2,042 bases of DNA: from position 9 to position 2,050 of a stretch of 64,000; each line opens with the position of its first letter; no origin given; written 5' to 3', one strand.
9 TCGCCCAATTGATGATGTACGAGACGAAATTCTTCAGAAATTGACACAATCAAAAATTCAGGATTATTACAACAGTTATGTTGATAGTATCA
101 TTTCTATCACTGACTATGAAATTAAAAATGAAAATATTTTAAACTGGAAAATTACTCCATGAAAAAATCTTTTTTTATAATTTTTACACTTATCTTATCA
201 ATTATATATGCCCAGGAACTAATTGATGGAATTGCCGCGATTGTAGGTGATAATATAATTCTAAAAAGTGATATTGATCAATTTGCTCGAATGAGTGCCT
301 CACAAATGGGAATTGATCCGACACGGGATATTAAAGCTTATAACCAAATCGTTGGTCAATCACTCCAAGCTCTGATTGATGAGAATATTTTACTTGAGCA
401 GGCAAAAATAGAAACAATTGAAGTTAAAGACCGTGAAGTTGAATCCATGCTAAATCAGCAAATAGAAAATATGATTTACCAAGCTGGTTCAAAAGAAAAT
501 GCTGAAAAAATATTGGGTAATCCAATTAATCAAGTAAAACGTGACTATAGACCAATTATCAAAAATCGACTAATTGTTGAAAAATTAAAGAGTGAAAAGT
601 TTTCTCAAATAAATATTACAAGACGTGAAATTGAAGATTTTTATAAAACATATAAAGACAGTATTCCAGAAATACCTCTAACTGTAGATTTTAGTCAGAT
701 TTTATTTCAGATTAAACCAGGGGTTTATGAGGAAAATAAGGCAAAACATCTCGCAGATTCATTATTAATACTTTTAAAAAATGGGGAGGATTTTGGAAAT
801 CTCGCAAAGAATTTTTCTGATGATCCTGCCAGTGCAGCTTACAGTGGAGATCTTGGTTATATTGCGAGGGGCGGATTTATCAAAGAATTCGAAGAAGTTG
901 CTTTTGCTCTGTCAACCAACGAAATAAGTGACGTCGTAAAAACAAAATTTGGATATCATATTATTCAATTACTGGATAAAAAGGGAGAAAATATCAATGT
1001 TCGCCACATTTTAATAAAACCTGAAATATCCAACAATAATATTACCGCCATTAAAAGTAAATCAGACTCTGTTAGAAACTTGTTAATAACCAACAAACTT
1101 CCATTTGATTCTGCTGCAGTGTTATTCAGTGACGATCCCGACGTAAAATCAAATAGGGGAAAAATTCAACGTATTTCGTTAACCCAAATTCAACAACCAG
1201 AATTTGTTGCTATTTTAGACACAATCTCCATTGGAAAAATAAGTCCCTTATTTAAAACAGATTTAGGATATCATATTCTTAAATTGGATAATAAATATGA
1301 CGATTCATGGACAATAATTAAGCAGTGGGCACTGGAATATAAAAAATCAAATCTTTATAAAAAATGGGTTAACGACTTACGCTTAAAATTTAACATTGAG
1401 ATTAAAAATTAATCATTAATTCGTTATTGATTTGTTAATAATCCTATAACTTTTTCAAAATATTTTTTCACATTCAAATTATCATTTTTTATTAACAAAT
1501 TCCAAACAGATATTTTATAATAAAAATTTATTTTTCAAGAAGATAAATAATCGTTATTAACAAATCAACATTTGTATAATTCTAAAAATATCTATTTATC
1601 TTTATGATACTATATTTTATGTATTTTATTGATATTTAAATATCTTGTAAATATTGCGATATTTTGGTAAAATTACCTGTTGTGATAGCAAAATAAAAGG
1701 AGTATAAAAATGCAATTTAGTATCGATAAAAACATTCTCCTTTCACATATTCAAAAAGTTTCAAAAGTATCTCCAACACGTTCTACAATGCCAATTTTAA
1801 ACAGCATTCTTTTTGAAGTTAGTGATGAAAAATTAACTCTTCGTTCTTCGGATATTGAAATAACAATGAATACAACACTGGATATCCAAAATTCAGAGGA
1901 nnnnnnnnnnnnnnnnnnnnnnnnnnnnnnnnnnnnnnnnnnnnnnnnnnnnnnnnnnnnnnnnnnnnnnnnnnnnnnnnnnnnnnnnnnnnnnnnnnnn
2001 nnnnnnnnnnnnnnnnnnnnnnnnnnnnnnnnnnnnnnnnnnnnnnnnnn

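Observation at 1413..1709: AT-rich region upstream of dnaN with three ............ boxes (two direct, one inverted): candidate oriC or dnaN operator array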

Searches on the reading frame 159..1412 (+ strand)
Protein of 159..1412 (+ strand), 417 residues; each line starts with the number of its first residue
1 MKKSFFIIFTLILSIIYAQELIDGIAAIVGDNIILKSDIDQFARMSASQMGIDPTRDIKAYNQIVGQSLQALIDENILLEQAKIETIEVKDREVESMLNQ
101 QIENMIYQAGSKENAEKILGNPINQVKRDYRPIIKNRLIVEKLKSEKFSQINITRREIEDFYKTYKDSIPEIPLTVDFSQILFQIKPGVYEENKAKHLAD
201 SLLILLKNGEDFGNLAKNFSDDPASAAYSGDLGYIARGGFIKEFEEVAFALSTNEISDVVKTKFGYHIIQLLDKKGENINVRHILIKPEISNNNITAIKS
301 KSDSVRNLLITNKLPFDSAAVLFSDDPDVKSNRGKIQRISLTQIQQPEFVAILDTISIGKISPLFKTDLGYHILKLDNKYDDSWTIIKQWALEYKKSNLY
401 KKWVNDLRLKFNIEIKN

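Call 7: search_protein_families(library=pfam, proteins=[window:159-1412:+])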
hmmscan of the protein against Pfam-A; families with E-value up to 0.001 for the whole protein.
window:159-1412:+ (417 aa): 5 families
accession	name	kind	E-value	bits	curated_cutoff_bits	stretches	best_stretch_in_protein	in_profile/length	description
PF13616.12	Rotamase_3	-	2e-41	141.6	22.5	2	176-275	16-116/116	PPIC-type PPIASE domain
PF00639.27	Rotamase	-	3.5e-38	130.9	21.7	2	181-271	2-95/97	PPIC-type PPIASE domain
PF13145.12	Rotamase_2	-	3.3e-13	50.9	27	1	153-275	1-109/121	PPIC-type PPIASE domain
PF13624.11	SurA_N_3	-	2.3e-06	28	27.2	1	24-119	39-138/162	SurA-like N-terminal domain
PF09312.16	SurA_N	-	0.00011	22.8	30.8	1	22-100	1-78/118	SurA N-terminal domain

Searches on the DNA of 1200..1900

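Call 69: search_rna_families(source=window, start=1200, end=1900, threshold=evalue, max_evalue=1)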
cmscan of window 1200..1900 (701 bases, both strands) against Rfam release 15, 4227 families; matches with E-value up to 1: 1.
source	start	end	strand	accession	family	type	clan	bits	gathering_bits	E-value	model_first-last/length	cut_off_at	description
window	1260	1348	+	RF00355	snoR28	Gene; snRNA; snoRNA; CD-box;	-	22.2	45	0.19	1-78/78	no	Small nucleolar RNA snoR28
